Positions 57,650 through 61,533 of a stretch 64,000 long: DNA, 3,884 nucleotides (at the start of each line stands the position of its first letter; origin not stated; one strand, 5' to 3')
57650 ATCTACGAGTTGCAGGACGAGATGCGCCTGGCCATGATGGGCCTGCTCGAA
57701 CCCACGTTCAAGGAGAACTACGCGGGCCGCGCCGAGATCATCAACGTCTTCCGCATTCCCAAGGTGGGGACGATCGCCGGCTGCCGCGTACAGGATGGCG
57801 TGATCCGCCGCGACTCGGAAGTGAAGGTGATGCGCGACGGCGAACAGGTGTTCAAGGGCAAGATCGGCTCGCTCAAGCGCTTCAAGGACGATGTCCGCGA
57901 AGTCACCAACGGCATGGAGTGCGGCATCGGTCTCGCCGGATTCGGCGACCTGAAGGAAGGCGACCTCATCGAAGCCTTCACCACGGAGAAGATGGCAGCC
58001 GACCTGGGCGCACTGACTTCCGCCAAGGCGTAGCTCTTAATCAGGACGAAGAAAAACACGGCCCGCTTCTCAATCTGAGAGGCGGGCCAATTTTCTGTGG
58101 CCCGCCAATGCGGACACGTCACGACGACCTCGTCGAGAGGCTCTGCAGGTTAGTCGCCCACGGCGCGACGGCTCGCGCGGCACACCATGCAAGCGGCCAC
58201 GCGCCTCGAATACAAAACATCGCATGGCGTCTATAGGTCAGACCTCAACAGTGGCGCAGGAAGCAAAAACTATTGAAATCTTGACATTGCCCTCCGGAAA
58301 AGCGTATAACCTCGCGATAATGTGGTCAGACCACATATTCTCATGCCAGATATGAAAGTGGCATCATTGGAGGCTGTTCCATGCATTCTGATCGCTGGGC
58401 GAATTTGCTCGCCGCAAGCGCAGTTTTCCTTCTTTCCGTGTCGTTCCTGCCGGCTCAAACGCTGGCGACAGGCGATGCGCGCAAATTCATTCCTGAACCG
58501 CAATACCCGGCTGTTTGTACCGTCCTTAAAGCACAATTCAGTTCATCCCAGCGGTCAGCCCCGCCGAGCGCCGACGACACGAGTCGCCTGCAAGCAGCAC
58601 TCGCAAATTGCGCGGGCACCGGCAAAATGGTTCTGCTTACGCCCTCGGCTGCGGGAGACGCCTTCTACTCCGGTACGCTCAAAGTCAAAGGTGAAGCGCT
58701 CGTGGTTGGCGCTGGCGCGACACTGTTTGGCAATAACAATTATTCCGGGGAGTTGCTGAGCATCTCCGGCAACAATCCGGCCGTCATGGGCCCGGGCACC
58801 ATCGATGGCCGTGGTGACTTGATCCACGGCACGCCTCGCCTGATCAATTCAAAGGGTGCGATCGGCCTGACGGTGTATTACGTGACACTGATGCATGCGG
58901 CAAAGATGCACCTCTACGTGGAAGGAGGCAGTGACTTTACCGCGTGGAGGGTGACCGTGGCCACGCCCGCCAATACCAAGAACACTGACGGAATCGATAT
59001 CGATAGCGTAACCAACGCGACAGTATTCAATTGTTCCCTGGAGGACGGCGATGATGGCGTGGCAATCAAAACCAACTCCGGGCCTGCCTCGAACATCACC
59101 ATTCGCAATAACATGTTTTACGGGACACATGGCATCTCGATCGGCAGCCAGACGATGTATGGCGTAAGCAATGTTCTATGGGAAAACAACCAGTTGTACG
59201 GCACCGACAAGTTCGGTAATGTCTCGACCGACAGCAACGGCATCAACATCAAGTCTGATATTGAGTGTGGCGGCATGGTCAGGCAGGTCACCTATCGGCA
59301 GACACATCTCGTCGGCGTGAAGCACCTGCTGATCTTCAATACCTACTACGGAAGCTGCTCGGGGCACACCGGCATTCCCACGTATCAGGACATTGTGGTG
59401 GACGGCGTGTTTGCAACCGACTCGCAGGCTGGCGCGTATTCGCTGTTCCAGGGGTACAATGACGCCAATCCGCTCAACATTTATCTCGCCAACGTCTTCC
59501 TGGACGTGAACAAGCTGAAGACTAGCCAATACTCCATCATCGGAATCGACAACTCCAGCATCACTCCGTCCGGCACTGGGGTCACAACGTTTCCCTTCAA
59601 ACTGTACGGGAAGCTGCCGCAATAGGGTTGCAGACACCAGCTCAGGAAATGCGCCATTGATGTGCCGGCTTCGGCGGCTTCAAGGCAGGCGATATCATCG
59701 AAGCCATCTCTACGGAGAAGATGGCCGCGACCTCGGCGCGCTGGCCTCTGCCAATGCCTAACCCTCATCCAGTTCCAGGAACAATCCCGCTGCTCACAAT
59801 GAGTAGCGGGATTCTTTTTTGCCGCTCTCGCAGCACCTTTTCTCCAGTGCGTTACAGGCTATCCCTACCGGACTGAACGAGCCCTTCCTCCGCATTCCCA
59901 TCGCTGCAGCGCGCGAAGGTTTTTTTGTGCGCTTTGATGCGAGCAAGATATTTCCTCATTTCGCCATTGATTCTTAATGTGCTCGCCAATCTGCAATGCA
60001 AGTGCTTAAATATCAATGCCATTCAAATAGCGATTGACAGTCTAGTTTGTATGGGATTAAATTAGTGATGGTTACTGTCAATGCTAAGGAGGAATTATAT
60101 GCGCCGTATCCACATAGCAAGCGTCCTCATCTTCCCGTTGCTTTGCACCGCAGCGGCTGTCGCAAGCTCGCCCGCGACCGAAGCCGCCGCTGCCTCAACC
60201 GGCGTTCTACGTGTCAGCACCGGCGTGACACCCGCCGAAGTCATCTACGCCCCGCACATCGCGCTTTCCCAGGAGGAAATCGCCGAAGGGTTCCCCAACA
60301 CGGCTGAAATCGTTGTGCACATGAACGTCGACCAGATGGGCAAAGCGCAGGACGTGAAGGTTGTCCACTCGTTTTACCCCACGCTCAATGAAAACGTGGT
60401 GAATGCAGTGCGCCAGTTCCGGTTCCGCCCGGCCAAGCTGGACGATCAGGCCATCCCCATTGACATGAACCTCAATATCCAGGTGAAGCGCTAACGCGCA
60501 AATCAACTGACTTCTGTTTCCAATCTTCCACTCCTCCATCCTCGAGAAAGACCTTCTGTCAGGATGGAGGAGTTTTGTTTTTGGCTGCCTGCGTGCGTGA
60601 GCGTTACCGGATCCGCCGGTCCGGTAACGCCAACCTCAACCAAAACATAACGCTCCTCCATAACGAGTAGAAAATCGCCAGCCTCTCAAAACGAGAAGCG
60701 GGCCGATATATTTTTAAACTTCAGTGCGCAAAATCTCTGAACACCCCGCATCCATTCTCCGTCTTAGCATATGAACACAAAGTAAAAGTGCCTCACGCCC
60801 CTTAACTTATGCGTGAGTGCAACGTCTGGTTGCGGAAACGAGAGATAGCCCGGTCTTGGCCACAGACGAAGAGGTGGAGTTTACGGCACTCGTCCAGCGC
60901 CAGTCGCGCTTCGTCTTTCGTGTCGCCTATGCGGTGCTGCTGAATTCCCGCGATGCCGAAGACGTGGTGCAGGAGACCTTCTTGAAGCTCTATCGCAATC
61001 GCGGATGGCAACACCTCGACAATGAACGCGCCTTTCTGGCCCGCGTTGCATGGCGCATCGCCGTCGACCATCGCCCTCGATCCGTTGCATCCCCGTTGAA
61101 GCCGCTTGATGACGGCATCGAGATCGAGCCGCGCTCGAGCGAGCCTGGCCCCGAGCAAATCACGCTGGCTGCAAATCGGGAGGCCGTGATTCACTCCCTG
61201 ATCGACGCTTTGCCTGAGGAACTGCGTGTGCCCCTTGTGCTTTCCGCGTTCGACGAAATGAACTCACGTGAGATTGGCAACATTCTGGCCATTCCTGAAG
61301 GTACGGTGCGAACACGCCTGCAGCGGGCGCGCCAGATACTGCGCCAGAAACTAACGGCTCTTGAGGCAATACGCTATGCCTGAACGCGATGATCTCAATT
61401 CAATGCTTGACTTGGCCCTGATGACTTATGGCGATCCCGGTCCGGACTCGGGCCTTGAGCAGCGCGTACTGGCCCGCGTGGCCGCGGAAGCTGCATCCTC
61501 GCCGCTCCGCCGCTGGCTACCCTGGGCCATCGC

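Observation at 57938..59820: A diverged, frameshifted copy of the infB 3' end plus a terminator lies downstream of the GH28 gene, so the cassette looks inserted into the infB terminus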

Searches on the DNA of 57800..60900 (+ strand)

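Call 51: search_rna_families(source=window, start=57800, end=60900, threshold=evalue, max_evalue=1)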
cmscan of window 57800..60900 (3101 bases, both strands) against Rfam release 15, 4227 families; matches with E-value up to 1: 0.
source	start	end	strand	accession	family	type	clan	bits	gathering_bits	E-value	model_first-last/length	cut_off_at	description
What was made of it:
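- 58099..58234 (+): Non-coding leader between T1 and the GH28 control region. Function unknown. No Rfam match (call 51).
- Tried and rejected: None were found (call 51).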

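Call 70: search_rna_families(source=L089, start=5000, end=7800, threshold=evalue, max_evalue=1)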
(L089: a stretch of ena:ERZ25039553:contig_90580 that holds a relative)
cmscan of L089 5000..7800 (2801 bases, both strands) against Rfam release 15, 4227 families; matches with E-value up to 1: 1.
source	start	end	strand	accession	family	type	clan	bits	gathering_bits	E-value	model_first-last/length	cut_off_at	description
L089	7695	7751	+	RF03012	Mu-gpT-DE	Gene; sRNA;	-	17.9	49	0.85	1-53/53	no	Mu-gpT-DE RNA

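Call 72: search_rna_families(source=L105, start=4300, end=6800, threshold=evalue, max_evalue=1, show_alignments=2)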
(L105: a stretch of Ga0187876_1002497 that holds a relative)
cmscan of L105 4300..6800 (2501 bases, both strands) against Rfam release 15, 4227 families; matches with E-value up to 1: 1.
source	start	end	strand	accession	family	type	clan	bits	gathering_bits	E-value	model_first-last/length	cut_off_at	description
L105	4711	4781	+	RF02038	SPRY4-IT1_1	Gene; lncRNA;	-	19.1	50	0.98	24-91/91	no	SPRY4-IT1 conserved region 1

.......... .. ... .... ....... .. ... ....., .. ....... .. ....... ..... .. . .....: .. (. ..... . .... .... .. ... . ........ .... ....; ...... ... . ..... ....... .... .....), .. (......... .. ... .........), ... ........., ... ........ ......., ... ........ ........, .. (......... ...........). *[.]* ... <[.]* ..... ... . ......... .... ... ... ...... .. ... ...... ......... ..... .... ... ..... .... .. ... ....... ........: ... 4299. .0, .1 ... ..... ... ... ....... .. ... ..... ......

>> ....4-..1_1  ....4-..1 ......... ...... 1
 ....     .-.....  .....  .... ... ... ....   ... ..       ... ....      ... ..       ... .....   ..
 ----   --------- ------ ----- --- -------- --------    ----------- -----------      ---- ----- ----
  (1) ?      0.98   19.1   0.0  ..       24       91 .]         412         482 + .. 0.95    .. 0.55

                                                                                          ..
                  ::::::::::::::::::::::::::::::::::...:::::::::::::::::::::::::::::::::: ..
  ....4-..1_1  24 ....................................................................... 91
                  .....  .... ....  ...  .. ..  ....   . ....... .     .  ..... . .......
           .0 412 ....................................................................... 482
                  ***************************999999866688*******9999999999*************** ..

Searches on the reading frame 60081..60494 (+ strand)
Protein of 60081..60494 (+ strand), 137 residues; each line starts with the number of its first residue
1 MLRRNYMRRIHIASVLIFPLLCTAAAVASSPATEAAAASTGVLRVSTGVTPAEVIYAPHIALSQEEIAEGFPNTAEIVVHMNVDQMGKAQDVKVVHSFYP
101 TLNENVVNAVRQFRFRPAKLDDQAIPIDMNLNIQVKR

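Call 4: search_protein_families(library=pfam, proteins=[window:60081-60494:+])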
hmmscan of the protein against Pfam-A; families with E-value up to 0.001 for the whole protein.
window:60081-60494:+ (137 aa): 1 family
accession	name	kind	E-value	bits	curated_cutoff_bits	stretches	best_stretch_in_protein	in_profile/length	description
PF03544.19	TonB_C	-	1.7e-07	32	24.6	1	76-133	17-75/79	Gram-negative bacterial TonB protein C-terminal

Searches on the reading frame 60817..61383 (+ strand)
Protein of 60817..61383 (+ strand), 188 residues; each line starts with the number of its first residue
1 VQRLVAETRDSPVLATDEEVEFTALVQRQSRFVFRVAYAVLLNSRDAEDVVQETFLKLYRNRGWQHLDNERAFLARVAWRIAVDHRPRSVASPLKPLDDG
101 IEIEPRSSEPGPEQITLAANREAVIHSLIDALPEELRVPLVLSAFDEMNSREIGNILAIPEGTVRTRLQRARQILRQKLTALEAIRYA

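Call 4: search_protein_families(library=pfam, proteins=[window:60817-61383:+])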
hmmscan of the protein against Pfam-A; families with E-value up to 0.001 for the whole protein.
window:60817-61383:+ (188 aa): 3 families
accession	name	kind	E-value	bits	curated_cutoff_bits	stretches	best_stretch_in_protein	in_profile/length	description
PF08281.18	Sigma70_r4_2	-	1.5e-12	47.4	25.7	1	125-173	4-52/54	Sigma-70, region 4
PF04542.20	Sigma70_r2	-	1e-10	41.7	24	1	25-86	1-65/71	Sigma-70 region 2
PF04545.22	Sigma70_r4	-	2.8e-08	33.6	24.1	1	129-177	2-50/50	Sigma-70, region 4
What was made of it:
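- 60739..62539 (+): ECF-type promoter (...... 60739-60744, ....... 60760-60766) and the sigma-p195-p193 operon. This is the ancestral neighbour of infB. Pfam Sigma70_r2/r4 (call 4).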
